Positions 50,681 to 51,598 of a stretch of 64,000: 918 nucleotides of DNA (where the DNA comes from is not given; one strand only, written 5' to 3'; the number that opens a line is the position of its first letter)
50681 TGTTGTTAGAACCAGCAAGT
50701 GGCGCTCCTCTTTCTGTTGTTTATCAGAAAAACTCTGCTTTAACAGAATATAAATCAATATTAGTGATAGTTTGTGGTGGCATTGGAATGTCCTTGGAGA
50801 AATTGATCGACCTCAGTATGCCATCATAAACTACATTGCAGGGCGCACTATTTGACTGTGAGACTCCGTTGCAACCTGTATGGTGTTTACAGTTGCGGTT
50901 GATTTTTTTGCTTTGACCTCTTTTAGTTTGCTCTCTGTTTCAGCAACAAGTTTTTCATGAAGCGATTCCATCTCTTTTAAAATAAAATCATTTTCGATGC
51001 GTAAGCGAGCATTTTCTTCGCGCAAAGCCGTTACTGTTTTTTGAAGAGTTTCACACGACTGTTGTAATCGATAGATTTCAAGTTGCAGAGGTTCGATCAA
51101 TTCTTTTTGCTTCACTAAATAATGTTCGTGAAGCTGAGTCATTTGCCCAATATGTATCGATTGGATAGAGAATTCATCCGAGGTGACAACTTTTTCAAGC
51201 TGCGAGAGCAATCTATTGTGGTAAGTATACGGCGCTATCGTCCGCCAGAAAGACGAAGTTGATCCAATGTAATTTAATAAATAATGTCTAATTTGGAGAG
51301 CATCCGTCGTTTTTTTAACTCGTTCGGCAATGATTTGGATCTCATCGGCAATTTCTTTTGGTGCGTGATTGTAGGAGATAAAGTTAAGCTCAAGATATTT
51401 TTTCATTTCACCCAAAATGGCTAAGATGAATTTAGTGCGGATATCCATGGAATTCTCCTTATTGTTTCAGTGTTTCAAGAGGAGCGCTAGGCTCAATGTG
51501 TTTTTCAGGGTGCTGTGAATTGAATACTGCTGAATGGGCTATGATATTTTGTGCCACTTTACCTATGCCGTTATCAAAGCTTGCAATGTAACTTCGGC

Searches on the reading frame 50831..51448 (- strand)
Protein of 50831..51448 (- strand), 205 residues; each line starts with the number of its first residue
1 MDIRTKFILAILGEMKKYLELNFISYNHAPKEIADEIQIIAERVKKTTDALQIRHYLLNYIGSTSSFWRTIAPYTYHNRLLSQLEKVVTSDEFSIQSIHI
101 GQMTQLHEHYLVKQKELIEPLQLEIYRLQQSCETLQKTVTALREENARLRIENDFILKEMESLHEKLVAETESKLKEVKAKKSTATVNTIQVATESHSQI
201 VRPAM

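Call 55: search_protein_families(library=pfam, proteins=[window:50831-51448:-], max_evalue=0.001)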
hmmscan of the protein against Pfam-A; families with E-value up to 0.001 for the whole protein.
window:50831-51448:- (205 aa): 1 family
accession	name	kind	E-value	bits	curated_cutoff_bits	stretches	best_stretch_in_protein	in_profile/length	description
PF00170.26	bZIP_1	-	0.0007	20.1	27.6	0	127-166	23-62/64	bZIP transcription factor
